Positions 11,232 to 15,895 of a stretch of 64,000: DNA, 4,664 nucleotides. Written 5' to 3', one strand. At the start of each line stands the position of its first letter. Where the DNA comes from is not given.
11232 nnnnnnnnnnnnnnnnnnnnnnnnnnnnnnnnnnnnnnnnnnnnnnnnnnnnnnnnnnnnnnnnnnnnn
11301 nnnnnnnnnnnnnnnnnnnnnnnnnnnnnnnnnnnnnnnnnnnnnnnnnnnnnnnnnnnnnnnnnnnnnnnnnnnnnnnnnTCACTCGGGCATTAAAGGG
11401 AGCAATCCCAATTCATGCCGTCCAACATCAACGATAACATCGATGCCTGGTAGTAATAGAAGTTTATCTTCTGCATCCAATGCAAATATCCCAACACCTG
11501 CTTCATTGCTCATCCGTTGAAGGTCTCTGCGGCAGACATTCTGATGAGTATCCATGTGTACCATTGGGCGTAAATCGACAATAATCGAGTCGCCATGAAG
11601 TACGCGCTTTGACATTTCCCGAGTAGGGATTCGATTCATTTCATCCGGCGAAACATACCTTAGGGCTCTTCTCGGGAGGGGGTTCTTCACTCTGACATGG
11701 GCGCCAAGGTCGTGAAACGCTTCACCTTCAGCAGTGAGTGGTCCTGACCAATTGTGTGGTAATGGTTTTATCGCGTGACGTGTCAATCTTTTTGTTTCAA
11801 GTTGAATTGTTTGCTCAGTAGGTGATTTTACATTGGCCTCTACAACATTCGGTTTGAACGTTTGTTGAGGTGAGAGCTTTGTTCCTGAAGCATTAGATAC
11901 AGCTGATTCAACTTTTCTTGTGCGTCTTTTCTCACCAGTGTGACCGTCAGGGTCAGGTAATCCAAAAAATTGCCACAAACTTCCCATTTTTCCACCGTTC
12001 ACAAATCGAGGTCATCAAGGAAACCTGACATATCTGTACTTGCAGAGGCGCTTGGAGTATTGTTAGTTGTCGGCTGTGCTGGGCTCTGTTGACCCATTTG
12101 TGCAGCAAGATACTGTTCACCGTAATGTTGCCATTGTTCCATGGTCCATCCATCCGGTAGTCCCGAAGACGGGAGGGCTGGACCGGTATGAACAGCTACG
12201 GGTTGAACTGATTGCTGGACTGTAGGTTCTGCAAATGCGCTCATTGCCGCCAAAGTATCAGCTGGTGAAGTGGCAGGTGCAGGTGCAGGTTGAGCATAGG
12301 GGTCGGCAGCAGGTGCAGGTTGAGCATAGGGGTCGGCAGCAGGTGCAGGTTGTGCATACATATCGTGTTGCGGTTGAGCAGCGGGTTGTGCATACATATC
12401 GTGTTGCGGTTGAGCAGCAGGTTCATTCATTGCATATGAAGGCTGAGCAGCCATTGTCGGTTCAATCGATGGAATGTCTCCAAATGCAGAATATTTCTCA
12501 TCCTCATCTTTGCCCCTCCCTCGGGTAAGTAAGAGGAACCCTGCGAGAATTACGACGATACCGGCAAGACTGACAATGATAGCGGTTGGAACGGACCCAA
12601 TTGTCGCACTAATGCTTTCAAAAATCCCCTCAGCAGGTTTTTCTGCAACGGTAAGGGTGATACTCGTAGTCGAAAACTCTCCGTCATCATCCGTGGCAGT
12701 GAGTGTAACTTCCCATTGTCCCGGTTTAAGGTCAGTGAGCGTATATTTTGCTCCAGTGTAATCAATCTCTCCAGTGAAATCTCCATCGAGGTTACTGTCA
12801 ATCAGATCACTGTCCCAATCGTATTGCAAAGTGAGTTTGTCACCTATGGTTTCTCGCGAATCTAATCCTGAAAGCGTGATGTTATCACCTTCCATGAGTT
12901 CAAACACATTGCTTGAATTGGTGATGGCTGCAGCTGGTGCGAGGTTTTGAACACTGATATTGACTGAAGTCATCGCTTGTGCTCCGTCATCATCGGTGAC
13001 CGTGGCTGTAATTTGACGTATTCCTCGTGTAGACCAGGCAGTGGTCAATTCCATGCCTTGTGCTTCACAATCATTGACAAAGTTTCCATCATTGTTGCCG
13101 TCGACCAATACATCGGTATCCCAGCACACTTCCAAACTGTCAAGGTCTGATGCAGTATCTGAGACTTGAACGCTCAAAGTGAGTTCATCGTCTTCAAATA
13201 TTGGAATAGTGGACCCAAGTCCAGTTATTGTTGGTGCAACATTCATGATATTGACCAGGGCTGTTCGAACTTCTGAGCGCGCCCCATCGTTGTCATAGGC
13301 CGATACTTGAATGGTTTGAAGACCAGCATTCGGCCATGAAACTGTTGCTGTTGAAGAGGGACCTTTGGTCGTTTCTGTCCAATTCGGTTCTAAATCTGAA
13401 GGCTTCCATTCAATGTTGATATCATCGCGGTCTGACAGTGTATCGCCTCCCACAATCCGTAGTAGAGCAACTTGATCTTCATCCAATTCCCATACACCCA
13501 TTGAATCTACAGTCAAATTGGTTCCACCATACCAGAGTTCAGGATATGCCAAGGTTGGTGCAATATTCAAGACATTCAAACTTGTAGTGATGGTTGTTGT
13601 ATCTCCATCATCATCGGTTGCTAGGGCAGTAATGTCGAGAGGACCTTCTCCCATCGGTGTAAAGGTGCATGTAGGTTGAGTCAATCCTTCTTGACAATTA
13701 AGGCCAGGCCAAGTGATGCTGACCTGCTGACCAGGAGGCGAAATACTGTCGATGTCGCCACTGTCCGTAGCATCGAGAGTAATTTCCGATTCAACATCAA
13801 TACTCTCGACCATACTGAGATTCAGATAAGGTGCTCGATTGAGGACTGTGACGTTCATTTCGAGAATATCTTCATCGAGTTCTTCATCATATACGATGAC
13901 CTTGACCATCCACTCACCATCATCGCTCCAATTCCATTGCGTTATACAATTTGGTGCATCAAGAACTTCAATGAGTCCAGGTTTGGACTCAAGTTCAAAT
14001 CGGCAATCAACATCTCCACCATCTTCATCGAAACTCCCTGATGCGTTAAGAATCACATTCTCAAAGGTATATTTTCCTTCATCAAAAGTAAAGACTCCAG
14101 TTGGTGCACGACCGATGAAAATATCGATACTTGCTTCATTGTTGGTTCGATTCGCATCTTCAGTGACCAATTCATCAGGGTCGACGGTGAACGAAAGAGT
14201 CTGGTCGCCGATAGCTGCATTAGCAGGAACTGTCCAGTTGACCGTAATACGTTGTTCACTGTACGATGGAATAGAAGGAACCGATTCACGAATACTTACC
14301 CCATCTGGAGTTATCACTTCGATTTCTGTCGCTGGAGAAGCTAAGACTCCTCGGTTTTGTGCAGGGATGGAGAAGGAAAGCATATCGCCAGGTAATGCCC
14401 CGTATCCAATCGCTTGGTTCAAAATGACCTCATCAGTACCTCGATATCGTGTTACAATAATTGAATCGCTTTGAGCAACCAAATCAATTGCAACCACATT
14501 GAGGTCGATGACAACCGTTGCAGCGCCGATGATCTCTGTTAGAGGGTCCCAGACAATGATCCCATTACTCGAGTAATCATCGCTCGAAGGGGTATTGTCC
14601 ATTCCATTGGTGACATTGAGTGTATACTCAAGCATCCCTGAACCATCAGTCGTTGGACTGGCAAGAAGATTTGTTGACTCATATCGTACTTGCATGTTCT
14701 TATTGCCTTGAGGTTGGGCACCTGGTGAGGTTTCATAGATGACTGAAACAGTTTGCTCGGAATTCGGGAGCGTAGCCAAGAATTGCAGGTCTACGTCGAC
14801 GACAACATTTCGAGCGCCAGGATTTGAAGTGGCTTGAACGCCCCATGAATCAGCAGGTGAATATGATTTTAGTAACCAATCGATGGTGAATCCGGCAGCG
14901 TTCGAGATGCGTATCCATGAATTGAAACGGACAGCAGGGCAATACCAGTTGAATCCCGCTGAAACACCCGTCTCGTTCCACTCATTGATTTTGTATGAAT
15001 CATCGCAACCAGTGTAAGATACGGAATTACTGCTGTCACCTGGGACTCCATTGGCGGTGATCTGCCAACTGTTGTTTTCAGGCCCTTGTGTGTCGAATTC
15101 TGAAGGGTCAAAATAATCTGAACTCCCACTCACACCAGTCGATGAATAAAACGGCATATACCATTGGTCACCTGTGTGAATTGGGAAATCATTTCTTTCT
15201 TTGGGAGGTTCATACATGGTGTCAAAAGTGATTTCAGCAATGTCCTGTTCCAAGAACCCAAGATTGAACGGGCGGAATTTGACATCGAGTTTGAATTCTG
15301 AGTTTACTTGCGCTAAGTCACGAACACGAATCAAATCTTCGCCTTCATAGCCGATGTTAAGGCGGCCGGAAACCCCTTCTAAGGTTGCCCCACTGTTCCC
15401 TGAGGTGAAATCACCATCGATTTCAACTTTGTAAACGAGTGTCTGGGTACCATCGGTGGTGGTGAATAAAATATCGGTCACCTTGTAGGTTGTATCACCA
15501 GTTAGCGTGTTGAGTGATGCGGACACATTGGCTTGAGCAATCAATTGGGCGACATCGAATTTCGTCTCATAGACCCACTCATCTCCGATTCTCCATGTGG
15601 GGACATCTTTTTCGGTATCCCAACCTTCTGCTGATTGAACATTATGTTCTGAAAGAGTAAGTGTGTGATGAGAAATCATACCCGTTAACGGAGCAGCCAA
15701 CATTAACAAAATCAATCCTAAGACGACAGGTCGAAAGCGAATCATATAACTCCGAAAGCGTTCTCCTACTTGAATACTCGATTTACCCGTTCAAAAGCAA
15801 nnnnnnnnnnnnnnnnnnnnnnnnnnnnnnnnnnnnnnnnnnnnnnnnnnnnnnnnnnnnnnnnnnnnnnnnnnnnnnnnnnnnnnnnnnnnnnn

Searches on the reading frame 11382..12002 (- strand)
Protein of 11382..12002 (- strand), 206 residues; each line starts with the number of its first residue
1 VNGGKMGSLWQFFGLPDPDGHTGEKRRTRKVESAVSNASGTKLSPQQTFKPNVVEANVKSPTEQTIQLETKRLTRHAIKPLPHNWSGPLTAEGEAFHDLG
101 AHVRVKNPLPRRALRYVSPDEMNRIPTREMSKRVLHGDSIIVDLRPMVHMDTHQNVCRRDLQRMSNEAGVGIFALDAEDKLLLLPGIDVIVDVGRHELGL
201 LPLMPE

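Call 12: search_protein_families(library=pfam, proteins=[window:11382-12002:-], max_evalue=0.01)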
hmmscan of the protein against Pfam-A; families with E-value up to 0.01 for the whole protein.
window:11382-12002:- (206 aa): 0 families

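Call 69: search_protein_families(library=ncbifam, proteins=[window:11382-12002:-], max_evalue=1)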
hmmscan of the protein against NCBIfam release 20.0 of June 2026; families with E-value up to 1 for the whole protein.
window:11382-12002:- (206 aa): 0 families

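Call 70: search_protein_families(library=pfam, proteins=[window:11382-12002:-], max_evalue=10)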
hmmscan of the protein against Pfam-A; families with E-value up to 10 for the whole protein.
window:11382-12002:- (206 aa): 0 families

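Call 72: search_solved_structures(query=A4, max_evalue=10, show_alignments=2)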
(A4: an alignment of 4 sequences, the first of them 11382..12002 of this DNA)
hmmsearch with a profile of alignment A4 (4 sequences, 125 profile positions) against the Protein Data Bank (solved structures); distinct sequences matched with E-value up to 10: 0.

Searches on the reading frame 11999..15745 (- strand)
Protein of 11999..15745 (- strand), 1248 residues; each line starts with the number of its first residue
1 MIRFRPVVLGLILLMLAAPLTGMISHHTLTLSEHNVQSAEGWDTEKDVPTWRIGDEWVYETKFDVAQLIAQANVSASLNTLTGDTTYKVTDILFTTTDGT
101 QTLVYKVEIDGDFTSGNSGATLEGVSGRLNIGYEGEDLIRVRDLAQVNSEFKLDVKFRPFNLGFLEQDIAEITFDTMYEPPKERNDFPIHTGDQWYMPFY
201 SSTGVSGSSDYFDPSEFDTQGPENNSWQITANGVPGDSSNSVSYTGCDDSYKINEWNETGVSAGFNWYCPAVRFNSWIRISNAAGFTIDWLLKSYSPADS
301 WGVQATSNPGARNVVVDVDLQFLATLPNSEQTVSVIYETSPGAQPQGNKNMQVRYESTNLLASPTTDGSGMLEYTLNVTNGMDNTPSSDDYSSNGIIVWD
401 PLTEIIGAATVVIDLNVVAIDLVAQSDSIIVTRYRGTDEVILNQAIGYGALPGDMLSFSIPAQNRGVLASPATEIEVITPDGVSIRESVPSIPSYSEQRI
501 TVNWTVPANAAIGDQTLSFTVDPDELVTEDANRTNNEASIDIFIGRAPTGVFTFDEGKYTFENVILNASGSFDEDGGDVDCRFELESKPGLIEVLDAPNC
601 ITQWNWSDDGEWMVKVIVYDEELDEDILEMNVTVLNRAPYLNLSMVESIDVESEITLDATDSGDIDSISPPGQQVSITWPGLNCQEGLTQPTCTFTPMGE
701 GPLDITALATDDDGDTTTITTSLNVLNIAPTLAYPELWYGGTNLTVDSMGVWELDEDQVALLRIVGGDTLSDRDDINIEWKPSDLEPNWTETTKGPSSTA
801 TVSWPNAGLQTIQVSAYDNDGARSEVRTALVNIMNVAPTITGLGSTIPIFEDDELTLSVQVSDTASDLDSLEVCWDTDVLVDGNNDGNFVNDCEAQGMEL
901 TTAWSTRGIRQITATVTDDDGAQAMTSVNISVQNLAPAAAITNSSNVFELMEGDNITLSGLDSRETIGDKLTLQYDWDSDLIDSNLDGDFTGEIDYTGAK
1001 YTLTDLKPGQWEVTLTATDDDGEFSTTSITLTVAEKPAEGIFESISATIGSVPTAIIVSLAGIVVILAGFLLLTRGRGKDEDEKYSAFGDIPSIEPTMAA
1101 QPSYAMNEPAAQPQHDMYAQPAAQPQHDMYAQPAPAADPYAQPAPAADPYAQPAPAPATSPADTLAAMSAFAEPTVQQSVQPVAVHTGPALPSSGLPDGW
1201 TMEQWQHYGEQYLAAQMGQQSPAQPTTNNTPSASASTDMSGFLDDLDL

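Call 5: search_protein_families(library=pfam, proteins=[window:11999-15745:-], max_evalue=0.01)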
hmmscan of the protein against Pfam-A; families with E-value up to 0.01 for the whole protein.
window:11999-15745:- (1248 aa): 4 families
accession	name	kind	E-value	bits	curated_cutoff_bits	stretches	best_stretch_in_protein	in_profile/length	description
PF00801.26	PKD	-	8.6e-10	38.9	23.5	0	854-926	16-75/80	PKD domain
PF22352.2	K319L-like_PKD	-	3.1e-08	33.9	27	1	953-1033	11-84/84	K319L-like, PKD domain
PF07705.17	CARDB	-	2.6e-07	31.2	22.7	1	451-539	16-100/101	CARDB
PF18911.6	PKD_4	-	9.7e-07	29.2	27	2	835-927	1-79/85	PKD domain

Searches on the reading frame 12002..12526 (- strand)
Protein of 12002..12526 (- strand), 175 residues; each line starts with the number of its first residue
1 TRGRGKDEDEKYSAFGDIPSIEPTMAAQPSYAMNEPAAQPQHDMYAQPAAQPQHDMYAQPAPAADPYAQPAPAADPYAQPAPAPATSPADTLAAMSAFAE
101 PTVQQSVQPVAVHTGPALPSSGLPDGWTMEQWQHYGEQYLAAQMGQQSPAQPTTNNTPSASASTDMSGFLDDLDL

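Call 6: search_protein_families(library=pfam, proteins=[window:12002-12526:-], max_evalue=10)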
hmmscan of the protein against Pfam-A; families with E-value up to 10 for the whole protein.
seq(175 aa): 2 families
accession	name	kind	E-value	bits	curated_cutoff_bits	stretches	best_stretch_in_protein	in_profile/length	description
PF11018.13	Cuticle_3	-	0.072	13.8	27.1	1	30-112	49-136/181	Pupal cuticle protein C1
PF08580.15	KAR9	-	8.8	5.2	24.3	0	17-93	472-544/683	Yeast cortical protein KAR9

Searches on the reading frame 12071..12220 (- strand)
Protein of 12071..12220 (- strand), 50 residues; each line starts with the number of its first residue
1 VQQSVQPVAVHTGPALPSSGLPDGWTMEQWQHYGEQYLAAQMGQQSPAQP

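Call 63: search_solved_structures(query=A3, max_evalue=10, show_alignments=3)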
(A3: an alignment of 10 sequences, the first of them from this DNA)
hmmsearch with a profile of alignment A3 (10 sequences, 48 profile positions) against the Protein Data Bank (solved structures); distinct sequences matched with E-value up to 10: 3.
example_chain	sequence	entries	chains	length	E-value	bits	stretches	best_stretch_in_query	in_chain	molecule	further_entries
2ysf_A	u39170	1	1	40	0.65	12.8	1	19-28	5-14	E3 ubiquitin-protein ligase Itchy homolog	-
6sr6_B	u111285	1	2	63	0.84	12.5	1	13-29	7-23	Putative ribosome associated protein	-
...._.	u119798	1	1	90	9.3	9.1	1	10-40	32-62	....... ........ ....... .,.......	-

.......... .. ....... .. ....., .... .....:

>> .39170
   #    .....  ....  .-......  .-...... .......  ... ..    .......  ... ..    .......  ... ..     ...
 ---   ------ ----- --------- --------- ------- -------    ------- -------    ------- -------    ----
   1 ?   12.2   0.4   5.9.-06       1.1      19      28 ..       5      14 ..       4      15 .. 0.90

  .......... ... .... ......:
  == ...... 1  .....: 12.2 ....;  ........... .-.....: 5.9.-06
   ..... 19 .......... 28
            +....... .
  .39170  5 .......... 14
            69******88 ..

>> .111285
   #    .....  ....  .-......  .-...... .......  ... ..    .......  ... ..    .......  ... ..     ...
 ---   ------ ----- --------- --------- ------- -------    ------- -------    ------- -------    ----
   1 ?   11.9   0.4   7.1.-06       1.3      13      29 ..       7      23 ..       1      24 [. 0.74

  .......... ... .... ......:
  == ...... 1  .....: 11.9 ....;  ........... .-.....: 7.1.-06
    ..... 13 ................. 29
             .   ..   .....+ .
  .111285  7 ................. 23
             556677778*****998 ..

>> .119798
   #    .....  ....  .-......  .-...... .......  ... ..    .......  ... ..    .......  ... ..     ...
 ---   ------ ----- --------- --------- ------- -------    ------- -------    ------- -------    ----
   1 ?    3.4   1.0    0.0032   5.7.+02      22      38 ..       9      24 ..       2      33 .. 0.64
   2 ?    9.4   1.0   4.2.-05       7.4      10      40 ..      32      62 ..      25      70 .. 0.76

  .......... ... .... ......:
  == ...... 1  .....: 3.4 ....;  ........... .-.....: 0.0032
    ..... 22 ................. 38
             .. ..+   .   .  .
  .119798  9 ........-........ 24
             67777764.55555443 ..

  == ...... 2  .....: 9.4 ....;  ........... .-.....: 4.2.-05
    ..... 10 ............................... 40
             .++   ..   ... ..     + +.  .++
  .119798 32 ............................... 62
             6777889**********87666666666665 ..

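Call 64: search_protein_families(library=pfam, alignment_id=A3, max_evalue=10)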
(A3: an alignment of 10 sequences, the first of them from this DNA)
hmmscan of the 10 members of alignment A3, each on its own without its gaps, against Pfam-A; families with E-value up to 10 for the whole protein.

A. member 1, seq(50 aa): 0 families

B. families by the number of members that match (of 10 scanned): 0 families

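Call 65: find_related_loci(query=A3, collection=metagenome_contigs, flank=4000)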
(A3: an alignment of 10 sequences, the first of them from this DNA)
Query A3 (50 aa) in metagenome_contigs; peptide patterns used: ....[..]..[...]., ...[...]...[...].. (x = any residue, [..] = any of these).
600 stretches matched a pattern (row limit reached: there are more); 509 encode a relative of the query (tblastn E <= 1e-3); the best 80 are kept; 79 distinct loci.
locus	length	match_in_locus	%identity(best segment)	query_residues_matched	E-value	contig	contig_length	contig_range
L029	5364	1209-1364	81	1-49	6e-23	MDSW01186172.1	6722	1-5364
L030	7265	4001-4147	80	1-49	2e-21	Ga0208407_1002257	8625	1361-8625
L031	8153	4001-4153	75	2-49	6e-19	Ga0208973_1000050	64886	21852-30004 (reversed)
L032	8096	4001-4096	88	12-43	6e-16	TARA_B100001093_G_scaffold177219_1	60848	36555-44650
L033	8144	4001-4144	60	3-50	7e-16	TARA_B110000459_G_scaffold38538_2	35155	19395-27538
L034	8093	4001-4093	90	19-49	1e-15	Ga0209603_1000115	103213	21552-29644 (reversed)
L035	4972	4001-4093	90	19-49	1e-15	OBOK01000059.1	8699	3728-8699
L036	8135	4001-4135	62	6-50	2e-15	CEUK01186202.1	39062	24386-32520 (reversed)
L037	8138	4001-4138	61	5-50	2e-15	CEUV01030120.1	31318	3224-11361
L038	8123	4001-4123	66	10-50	3e-15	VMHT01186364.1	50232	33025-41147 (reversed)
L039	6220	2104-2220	72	6-48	1e-14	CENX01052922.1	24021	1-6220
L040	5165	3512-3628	69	12-50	1e-14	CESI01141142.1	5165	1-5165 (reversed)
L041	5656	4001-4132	59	7-50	2e-14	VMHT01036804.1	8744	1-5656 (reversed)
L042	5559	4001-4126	60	9-50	3e-14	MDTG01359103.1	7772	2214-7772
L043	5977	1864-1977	68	12-49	3e-14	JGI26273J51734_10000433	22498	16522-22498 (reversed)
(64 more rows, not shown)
